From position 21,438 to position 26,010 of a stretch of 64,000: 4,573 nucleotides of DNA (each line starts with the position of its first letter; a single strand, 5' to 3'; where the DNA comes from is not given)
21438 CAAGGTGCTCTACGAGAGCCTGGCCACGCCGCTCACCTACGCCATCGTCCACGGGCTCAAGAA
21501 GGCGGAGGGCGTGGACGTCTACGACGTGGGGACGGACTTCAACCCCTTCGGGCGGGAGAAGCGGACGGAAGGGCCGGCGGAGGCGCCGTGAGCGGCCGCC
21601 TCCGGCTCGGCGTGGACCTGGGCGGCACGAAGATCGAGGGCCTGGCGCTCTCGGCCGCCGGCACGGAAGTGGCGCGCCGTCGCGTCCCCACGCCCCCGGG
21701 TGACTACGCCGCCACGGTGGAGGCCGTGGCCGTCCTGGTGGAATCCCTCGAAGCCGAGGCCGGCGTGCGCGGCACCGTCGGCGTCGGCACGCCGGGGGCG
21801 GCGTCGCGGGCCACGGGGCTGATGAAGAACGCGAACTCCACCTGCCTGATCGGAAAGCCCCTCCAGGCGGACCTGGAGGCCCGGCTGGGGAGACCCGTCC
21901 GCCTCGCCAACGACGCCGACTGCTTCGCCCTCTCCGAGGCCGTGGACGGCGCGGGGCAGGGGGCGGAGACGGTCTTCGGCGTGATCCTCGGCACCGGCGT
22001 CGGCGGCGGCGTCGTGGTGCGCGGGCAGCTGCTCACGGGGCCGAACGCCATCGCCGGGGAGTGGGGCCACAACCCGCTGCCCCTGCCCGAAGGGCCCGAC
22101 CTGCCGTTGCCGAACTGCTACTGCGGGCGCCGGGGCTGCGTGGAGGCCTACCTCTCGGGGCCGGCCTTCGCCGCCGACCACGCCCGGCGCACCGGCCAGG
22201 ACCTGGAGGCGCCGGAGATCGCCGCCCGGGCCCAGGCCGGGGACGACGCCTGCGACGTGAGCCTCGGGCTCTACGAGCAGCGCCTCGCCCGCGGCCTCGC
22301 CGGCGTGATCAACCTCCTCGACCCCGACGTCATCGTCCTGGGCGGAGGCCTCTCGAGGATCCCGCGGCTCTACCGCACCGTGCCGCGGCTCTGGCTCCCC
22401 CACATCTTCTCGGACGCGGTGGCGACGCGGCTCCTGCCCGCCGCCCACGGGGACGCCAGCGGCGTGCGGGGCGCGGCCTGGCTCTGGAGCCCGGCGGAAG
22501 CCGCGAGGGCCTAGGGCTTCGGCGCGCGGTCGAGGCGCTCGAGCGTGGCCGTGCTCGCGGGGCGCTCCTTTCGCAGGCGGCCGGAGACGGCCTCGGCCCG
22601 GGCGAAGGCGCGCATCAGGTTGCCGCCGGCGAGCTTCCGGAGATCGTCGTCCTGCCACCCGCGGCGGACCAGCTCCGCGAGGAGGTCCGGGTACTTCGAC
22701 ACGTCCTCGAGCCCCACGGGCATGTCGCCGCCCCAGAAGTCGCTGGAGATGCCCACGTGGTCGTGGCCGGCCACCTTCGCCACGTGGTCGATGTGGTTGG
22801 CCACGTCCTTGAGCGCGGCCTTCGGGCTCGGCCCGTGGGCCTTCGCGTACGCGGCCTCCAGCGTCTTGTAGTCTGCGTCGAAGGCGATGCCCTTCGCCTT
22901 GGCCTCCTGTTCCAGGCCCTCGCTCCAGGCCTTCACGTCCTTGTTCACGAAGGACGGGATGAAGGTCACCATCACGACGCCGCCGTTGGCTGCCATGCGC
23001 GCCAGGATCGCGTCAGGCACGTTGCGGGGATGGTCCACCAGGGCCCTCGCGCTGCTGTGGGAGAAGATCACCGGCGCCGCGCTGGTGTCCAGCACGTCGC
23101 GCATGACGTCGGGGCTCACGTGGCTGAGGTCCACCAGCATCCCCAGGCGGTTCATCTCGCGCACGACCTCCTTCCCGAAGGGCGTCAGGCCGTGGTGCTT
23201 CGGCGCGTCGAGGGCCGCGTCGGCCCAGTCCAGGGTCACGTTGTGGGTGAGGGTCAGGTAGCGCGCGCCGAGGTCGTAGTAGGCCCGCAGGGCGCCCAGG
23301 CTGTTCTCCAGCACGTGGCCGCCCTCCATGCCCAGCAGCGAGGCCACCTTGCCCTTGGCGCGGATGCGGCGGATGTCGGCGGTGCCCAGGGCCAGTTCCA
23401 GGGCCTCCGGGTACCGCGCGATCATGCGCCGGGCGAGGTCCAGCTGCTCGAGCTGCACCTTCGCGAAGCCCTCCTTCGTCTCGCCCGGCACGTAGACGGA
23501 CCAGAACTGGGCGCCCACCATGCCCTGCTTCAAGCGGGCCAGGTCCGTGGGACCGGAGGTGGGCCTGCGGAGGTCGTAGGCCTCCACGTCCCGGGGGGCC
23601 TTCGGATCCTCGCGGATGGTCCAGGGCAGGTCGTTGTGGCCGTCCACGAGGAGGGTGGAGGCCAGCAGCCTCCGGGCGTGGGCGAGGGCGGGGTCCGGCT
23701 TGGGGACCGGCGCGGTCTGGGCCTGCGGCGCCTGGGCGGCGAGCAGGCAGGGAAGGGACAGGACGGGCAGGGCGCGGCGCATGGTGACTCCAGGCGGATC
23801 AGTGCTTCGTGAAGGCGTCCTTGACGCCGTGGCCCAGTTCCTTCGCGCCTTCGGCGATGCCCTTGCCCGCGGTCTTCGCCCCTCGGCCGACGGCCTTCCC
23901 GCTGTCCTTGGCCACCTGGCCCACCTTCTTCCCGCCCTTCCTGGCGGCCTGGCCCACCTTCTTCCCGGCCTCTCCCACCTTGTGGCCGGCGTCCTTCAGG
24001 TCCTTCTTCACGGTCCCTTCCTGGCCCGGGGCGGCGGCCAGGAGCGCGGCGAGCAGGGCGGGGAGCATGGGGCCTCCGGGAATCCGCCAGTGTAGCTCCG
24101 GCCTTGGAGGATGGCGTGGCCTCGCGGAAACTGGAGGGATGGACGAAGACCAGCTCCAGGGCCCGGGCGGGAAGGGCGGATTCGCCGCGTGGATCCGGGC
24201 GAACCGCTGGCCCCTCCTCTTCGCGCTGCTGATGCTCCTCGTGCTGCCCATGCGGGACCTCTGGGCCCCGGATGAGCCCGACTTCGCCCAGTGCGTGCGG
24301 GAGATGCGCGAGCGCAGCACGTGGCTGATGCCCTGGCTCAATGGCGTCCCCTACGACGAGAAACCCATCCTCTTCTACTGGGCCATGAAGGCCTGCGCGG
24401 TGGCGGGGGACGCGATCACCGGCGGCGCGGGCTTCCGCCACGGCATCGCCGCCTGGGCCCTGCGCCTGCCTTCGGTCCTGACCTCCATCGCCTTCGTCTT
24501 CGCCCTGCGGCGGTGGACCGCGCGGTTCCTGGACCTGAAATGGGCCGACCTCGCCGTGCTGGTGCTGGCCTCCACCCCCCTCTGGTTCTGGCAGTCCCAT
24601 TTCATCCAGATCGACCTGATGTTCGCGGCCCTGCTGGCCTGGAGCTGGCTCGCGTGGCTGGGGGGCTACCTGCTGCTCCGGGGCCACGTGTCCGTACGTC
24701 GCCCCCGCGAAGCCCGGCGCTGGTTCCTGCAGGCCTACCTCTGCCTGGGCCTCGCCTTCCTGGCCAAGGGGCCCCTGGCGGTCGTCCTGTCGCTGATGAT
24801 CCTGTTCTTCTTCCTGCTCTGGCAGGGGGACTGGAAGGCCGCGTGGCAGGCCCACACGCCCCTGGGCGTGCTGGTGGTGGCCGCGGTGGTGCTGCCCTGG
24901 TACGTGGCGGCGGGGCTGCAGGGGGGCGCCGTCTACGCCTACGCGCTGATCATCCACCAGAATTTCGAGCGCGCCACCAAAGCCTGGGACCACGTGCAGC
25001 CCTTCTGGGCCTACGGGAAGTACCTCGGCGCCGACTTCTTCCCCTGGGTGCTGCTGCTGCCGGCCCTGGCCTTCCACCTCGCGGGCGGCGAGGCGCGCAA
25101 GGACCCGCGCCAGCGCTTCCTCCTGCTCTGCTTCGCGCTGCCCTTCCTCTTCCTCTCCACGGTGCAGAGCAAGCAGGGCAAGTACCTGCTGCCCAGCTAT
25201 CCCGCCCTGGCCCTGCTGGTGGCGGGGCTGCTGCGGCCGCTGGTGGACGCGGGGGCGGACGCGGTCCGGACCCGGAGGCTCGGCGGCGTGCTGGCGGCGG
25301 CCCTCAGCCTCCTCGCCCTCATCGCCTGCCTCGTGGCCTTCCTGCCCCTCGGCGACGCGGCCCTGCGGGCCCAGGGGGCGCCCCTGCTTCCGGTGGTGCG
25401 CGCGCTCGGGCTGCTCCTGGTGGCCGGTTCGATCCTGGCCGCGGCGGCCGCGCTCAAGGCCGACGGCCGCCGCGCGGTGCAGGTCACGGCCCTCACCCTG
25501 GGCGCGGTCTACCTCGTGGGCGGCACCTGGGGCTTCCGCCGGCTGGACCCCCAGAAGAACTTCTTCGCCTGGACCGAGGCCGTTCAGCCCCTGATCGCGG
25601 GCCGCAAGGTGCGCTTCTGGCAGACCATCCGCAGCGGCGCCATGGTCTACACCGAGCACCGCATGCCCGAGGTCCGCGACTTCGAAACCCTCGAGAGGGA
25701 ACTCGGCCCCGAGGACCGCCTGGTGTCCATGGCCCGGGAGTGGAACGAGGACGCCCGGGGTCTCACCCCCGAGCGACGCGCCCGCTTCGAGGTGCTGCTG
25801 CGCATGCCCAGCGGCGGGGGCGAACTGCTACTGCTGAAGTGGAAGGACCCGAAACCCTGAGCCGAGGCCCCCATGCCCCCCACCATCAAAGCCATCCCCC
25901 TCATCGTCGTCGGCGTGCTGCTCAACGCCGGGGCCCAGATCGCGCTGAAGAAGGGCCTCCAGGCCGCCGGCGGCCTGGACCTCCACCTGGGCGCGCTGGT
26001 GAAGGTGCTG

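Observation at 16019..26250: Arn-like undecaprenyl-phosphate-sugar glycosylation locus lacking arnB/arnC/arnD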

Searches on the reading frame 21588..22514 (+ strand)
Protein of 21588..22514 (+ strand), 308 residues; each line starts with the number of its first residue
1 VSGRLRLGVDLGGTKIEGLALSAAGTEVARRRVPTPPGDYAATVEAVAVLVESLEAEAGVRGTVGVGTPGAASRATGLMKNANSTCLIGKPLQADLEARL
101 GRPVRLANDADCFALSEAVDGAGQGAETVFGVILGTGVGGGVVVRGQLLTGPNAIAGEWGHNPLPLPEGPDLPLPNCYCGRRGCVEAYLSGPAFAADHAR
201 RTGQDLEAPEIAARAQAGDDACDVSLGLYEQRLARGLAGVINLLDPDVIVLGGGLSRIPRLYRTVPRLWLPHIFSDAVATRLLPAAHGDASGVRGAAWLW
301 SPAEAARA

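Call 6: search_protein_families(library=pfam, proteins=[window:21588-22514:+], max_evalue=0.01)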
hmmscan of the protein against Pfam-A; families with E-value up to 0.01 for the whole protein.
window:21588-22514:+ (308 aa): 1 family
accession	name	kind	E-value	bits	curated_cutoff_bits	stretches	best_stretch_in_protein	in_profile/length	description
PF00480.26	ROK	-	9.2e-75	252.3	22.9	1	7-301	2-292/294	ROK family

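Call 8: search_protein_families(library=ncbifam, proteins=[window:21588-22514:+], max_evalue=0.01)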
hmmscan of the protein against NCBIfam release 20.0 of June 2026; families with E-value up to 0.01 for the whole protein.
window:21588-22514:+ (308 aa): 13 families
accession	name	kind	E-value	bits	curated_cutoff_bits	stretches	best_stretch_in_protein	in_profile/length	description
NF007108.0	PRK09557.1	equivalog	6.4e-110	367.2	443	1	5-301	2-301/303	fructokinase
NF009835.0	PRK13310.1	equivalog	2e-78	263.8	380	1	7-299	3-299/303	N-acetylglucosamine kinase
NF009836.0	PRK13311.1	equivalog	3.1e-47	161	551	1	7-243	3-243/256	N-acetyl-D-glucosamine kinase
TIGR00744.1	ROK_glcA_fam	subfamily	9e-40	136.9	260.35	1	7-299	1-307/318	ROK family glucokinase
NF047821.1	NactlManKinNanK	equivalog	8.7e-35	120.7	450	1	7-299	4-285/288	N-acetylmannosamine kinase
NF003461.0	PRK05082.1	subfamily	5e-34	118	283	1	7-300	4-286/291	N-acetylmannosamine kinase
NF007251.0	PRK09698.1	equivalog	1.2e-28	100.3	253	1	6-299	8-295/304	allose kinase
NF045551.1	GK_Pyrobac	equivalog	2.1e-22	79.8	500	1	7-256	3-236/294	ATP-dependent glucokinase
NF042998.1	bglucokin_BglK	equivalog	6.1e-21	74.9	550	1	9-298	6-283/291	beta-glucoside kinase BglK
NF045942.1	PolPhglucPhase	equivalog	2.2e-18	66.9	250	1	7-154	3-149/242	polyphosphate--glucose phosphotransferase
NF049930.1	TransRegMlc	equivalog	8.1e-18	64.9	530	1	64-258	149-346/405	sugar metabolism global transcriptional regulator Mlc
NF047937.1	TransRegNagC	equivalog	1.2e-14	54.3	650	1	63-257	142-339/399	DNA-binding transcriptional regulator NagC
NF045550.1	FrctkaseScrK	equivalog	0.0016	18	400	1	92-207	91-202/293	fructokinase ScrK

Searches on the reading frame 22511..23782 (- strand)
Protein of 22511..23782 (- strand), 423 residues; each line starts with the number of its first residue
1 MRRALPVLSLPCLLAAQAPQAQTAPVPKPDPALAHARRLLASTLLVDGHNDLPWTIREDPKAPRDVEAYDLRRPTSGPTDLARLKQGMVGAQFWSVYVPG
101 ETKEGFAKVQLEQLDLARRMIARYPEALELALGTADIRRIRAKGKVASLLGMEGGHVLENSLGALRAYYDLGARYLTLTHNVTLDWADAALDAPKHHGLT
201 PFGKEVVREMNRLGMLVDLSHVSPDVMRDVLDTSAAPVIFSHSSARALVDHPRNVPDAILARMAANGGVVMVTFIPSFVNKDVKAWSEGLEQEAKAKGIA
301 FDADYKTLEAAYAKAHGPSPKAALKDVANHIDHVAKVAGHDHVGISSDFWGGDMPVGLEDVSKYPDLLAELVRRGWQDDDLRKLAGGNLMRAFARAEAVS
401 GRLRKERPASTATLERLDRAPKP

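Call 6: search_protein_families(library=pfam, proteins=[window:22511-23782:-], max_evalue=0.01)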
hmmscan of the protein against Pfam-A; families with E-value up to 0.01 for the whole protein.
window:22511-23782:- (423 aa): 1 family
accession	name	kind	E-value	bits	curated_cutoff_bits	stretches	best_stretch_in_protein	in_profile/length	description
PF01244.27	Peptidase_M19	-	1.1e-113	380.1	26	1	40-393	3-317/319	Membrane dipeptidase (Peptidase family M19)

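Call 8: search_protein_families(library=ncbifam, proteins=[window:22511-23782:-], max_evalue=0.01)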
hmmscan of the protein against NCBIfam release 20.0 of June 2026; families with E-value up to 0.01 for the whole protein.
window:22511-23782:- (423 aa): 0 families

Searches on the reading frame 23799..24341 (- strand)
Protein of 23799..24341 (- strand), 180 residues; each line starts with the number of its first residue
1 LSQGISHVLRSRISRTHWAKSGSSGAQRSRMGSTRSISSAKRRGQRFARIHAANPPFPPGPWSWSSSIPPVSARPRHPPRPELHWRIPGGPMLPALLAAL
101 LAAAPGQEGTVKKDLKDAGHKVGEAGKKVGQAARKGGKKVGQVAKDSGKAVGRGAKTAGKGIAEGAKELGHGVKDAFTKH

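Call 7: search_protein_families(library=pfam, proteins=[window:23799-24341:-], max_evalue=0.01)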
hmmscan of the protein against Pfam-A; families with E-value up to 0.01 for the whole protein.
window:23799-24341:- (180 aa): 0 families

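Call 8: search_protein_families(library=ncbifam, proteins=[window:23799-24341:-], max_evalue=0.01)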
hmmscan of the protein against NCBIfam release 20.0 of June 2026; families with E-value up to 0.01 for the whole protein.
window:23799-24341:- (180 aa): 0 families

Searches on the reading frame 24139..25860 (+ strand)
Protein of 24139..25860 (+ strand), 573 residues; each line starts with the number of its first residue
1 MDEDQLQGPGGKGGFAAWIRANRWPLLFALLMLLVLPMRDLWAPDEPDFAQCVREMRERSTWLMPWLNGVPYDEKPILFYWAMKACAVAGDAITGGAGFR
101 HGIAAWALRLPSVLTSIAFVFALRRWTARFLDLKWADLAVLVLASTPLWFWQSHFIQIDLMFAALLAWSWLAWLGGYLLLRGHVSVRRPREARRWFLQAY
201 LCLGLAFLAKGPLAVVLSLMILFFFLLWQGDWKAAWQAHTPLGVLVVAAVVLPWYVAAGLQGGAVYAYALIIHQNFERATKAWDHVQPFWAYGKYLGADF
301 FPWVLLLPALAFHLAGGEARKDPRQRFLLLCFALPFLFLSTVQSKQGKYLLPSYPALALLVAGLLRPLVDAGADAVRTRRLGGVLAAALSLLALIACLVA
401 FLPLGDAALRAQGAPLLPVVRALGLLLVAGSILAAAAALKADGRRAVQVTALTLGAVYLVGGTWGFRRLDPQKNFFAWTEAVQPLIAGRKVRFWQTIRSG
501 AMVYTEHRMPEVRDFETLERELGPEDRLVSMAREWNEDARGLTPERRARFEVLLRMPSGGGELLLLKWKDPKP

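Call 6: search_protein_families(library=pfam, proteins=[window:24139-25860:+], max_evalue=0.01)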
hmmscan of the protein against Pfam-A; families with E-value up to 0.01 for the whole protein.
window:24139-25860:+ (573 aa): 1 family
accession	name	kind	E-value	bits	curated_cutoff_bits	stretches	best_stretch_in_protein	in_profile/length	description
PF13231.12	PMT_2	-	8.3e-07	29.8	26.1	1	104-254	20-157/160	Dolichyl-phosphate-mannose-protein mannosyltransferase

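Call 8: search_protein_families(library=ncbifam, proteins=[window:24139-25860:+], max_evalue=0.01)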
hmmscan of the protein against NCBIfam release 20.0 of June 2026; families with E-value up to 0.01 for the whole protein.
window:24139-25860:+ (573 aa): 1 family
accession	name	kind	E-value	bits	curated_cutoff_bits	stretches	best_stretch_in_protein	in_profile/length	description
NF009784.2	PRK13279.1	equivalog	3.4e-37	128.2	567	1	24-401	10-366/539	lipid IV(A) 4-amino-4-deoxy-L-arabinosyltransferase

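Call 24: search_solved_structures(query=window:24139-25860:+, max_evalue=0.001, show_alignments=1)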
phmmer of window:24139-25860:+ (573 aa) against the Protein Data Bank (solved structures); distinct sequences matched with E-value up to 0.001: 1.
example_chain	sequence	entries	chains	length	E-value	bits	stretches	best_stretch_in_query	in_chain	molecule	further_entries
5ezm_A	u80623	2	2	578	3.3e-19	72.4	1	14-394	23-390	4-amino-4-deoxy-L-arabinose transferase or related glycosyltransferases of PMT family | 4-amino-4-deoxy-L-arabinose (L-Ara4N) transferase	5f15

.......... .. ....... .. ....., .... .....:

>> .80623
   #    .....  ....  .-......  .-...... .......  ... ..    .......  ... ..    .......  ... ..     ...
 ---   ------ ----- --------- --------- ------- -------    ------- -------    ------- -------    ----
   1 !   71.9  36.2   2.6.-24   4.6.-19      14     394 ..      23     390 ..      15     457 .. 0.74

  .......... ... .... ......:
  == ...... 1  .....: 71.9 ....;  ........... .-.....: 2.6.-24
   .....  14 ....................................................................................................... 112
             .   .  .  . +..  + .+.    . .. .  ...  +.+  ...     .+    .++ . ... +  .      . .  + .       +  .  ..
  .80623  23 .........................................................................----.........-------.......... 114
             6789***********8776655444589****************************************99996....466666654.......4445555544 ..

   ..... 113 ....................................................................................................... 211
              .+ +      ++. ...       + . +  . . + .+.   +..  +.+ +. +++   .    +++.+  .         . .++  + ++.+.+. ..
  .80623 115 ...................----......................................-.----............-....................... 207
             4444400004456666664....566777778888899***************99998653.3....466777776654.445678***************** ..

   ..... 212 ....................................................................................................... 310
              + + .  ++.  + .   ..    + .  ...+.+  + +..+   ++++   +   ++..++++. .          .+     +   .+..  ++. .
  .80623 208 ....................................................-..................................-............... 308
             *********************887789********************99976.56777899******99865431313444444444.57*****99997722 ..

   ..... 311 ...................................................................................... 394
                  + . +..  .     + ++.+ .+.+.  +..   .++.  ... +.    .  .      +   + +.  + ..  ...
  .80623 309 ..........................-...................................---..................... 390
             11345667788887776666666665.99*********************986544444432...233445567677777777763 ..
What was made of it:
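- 24139..25860 (+): GT2nd: divergent ArnT-family paralogue. Matches 5ezm at E 3.3e-19 (call 24).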

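Call 41: find_homologous_proteins(query=window:24139-25860:+, max_evalue=1e-10)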
Query window:24139-25860:+ (573 aa): 349 proteins with E <= 1e-10 among 8000 candidates; the best 120 are listed.
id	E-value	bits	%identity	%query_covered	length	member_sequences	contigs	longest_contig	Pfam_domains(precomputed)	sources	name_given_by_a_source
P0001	0.0e+0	1154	91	100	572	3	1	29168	PF13231.13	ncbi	-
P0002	0.0e+0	1121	88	100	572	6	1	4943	PF13231.13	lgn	-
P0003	0.0e+0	1109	86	100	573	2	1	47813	PF13231.13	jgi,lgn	jgi:4-amino-4-deoxy-L-arabinose transferase-like glycosyltransferase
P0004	0.0e+0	1015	80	100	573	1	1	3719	PF02366.25,PF13231.13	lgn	-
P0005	3.5e-271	920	73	99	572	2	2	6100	PF13231.13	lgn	-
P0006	4.4e-269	913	74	98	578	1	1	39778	PF13231.13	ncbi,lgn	-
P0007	1.2e-226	772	64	99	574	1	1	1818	PF13231.13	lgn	-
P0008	2.9e-224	765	63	98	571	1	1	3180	PF13231.13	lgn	-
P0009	4.5e-218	744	62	99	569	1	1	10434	PF13231.13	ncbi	-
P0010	1.2e-216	739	61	99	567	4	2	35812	PF02366.25,PF13231.13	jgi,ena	-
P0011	3.5e-216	738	61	99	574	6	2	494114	PF13231.13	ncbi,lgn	-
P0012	9.6e-214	730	61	99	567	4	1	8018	PF13231.13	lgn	-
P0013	5.5e-213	727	60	99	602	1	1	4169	PF13231.13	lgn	-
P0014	9.4e-213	727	63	96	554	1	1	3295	PF02366.25,PF13231.13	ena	-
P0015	2.3e-212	725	62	99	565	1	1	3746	PF13231.13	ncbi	ncbi:MAG TPA: glycosyltransferase family 39 protein, partial [Holophagaceae bacterium]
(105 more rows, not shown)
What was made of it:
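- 24139..25860 (+): The top 120 database homologues are at least 56% identical, and every one that carries an organism name is from Holophagaceae (Geothrix, Mesoterricola) (call 41).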
